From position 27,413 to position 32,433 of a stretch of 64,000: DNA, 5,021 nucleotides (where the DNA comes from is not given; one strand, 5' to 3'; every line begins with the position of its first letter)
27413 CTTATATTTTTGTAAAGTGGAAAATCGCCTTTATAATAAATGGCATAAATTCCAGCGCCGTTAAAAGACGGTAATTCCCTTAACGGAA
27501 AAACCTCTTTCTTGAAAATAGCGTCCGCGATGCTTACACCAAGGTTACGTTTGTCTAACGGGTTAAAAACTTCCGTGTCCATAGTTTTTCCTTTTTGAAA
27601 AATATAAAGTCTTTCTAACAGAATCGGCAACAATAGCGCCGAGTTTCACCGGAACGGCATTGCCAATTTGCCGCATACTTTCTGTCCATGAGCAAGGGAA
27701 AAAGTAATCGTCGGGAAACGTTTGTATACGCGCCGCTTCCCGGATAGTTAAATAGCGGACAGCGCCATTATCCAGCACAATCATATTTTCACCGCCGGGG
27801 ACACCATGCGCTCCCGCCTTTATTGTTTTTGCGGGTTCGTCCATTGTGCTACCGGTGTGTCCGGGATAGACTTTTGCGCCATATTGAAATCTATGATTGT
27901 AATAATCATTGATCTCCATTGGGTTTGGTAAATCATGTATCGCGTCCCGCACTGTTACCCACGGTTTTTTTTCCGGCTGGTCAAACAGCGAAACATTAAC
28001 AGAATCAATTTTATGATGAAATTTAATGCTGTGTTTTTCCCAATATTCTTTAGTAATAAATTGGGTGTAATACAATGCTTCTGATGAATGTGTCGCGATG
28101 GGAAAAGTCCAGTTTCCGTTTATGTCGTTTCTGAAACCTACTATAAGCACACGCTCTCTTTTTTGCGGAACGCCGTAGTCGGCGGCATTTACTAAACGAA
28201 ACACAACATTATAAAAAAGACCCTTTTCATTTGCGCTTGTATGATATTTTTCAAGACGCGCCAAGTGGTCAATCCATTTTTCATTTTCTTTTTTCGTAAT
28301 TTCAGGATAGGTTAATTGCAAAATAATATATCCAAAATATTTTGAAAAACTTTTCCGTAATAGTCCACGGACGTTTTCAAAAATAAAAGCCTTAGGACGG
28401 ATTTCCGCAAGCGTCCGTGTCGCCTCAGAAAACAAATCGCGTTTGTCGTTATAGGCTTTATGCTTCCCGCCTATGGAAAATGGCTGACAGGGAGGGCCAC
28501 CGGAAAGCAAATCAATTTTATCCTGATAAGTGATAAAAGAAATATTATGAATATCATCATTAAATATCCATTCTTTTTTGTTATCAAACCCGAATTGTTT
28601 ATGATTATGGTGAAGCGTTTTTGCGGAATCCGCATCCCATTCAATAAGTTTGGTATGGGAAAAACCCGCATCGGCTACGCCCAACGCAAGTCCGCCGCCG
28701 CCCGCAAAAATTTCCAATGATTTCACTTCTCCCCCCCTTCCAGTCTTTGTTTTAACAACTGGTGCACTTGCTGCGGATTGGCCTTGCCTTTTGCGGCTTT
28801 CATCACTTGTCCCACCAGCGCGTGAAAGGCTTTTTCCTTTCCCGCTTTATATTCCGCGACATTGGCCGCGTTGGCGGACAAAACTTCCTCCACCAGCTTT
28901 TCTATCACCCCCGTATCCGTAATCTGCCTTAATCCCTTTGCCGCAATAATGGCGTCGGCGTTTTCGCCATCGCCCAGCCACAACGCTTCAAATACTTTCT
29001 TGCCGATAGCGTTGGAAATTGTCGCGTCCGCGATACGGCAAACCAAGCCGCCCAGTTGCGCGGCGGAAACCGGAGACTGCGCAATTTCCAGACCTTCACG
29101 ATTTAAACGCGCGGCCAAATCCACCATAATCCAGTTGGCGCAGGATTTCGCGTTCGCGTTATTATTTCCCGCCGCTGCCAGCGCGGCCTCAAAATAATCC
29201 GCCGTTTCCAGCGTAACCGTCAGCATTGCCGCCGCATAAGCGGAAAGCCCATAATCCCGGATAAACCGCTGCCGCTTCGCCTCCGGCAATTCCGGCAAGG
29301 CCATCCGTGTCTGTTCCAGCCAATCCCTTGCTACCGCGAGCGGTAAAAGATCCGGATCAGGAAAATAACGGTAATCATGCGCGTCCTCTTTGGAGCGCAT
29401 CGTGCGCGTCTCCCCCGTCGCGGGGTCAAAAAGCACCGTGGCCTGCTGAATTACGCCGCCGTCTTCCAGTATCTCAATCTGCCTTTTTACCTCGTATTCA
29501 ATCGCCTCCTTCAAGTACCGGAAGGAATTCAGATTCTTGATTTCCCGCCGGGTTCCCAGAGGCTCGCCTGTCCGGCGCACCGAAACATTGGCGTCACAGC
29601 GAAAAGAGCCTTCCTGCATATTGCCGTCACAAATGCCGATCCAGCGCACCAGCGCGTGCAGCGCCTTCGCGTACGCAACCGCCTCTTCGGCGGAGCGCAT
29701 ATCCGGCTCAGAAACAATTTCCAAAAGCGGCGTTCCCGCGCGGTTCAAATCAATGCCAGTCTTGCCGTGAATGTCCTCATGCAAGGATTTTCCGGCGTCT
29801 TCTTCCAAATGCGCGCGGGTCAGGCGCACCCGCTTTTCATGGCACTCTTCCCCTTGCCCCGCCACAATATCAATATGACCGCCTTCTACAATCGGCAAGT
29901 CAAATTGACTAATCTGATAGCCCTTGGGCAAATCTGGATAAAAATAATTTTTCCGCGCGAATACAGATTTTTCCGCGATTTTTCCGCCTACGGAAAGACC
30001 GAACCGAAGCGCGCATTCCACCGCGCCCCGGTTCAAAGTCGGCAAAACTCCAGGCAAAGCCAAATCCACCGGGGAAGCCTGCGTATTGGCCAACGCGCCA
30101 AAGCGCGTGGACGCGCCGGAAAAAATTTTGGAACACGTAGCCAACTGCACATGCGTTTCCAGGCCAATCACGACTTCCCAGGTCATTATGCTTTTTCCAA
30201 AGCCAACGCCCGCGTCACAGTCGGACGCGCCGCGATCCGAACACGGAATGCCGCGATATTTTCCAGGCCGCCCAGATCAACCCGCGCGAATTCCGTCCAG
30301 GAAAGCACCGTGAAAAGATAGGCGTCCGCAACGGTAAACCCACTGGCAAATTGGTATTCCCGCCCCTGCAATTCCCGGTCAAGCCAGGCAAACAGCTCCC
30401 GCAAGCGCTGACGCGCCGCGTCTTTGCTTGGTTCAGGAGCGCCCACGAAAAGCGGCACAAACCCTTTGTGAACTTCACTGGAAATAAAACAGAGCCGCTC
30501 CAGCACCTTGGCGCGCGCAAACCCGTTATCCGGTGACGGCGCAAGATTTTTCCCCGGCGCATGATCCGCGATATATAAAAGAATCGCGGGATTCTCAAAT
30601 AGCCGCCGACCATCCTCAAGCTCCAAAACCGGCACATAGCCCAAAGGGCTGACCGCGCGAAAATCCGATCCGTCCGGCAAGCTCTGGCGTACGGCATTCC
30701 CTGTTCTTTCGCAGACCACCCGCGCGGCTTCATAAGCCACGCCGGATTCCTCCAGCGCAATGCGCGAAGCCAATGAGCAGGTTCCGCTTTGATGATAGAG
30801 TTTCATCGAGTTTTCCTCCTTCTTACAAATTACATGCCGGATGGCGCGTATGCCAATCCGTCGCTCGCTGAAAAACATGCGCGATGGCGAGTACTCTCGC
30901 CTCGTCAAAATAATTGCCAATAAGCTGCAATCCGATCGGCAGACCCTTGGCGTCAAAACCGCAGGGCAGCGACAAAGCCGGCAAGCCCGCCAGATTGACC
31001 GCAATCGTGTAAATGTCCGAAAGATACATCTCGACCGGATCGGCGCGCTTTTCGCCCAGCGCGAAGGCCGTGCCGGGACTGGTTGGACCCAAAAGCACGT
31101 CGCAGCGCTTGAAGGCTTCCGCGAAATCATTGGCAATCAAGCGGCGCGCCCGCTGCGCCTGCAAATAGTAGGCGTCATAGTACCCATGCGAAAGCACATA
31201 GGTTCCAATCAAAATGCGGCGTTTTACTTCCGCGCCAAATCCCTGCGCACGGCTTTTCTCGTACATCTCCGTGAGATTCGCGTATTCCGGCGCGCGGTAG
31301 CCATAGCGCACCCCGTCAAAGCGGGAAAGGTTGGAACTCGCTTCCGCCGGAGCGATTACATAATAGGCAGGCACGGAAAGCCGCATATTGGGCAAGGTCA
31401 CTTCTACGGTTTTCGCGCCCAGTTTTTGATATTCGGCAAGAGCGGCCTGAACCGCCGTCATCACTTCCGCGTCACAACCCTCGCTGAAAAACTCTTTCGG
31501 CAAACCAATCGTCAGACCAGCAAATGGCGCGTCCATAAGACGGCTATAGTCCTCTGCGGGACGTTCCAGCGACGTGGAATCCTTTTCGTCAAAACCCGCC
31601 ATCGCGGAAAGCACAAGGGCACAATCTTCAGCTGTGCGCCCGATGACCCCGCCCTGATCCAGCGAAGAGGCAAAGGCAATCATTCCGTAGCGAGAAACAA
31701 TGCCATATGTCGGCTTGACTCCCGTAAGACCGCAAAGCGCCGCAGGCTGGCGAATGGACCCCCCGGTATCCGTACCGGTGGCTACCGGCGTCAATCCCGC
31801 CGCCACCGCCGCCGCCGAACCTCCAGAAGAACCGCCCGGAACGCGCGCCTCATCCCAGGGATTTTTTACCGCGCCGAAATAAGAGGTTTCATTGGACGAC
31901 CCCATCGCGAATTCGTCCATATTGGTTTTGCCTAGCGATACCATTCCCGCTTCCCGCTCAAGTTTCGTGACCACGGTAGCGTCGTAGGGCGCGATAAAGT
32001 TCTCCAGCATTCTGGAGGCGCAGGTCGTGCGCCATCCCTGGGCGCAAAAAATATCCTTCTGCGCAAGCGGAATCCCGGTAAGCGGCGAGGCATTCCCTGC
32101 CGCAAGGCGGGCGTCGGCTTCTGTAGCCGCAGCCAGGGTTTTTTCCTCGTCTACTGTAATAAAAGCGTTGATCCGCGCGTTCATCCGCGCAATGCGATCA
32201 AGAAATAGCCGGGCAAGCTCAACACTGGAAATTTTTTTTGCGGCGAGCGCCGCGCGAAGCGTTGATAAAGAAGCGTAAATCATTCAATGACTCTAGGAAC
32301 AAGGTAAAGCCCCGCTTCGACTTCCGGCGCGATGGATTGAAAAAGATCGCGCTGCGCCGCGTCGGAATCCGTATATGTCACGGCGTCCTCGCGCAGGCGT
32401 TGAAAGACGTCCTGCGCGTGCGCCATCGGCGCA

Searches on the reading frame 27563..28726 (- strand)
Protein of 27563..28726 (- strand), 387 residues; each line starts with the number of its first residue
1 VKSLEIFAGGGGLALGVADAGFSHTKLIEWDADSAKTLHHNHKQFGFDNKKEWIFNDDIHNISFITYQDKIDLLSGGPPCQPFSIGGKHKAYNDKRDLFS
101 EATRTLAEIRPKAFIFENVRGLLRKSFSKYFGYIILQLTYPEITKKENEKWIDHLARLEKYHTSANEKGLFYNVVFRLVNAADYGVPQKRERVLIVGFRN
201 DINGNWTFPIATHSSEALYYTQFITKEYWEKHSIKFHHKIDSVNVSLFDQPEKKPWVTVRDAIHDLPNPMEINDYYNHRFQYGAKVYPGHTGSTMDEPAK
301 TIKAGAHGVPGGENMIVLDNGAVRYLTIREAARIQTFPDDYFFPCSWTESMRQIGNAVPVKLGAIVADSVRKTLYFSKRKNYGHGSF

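Call 63: search_protein_families(library=pfam, proteins=[window:27563-28726:-], max_evalue=0.00001)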
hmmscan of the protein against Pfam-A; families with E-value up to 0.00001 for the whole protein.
window:27563-28726:- (387 aa): 1 family
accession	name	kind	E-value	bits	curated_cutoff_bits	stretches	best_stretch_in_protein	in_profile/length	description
PF00145.23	DNA_methylase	-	8.2e-62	209.9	22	2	1-138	1-130/324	C-5 cytosine-specific DNA methylase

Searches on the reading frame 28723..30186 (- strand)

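Call 63: search_protein_families(library=pfam, proteins=[window:28723-30186:-], max_evalue=0.00001)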
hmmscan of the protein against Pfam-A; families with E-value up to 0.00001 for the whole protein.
window:28723-30186:- (487 aa): 2 families
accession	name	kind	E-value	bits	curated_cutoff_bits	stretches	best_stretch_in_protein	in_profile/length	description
PF02934.20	GatB_N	-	1.6e-114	382.3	23.4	1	5-291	1-277/277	GatB/GatE catalytic domain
PF02637.23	GatB_Yqey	-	1.1e-48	165.3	27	1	330-482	1-148/148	GatB domain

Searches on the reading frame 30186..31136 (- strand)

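Call 63: search_protein_families(library=pfam, proteins=[window:30186-31136:-], max_evalue=0.00001)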
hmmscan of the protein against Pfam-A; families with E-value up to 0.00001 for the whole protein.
window:30186-31136:- (316 aa): 4 families
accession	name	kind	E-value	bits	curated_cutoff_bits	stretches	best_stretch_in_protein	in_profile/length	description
PF00043.30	GST_C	-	1.1e-08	35.6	20.7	1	222-305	6-93/93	Glutathione S-transferase, C-terminal domain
PF13409.12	GST_N_2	-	4.1e-08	34.1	25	1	120-191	4-69/70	Glutathione S-transferase, N-terminal domain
PF13410.11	GST_C_2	-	1.8e-07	31.5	24.9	1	237-288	3-54/69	Glutathione S-transferase, C-terminal domain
PF02798.26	GST_N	-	3.4e-06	27.7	20.9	0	110-190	2-75/76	Glutathione S-transferase, N-terminal domain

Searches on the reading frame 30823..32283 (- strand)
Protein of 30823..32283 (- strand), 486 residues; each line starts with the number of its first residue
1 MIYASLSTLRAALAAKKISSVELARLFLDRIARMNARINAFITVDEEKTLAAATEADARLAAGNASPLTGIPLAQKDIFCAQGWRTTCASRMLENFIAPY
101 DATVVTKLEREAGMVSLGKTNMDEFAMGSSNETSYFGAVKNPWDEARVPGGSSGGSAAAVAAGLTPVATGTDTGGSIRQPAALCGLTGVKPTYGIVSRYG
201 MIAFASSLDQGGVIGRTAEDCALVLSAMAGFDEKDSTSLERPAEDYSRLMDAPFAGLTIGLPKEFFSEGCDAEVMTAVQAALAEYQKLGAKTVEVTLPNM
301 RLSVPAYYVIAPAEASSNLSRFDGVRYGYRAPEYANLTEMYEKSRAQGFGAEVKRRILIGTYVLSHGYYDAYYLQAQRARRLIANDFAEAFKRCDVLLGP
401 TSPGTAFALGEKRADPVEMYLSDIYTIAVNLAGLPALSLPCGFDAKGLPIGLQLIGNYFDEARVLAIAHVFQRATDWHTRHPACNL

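Call 63: search_protein_families(library=pfam, proteins=[window:30823-32283:-], max_evalue=0.00001)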
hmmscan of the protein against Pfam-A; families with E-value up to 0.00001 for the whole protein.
window:30823-32283:- (486 aa): 1 family
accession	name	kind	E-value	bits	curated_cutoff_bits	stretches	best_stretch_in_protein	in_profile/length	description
PF01425.27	Amidase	-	4.2e-152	507.7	27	1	22-465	1-445/445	Amidase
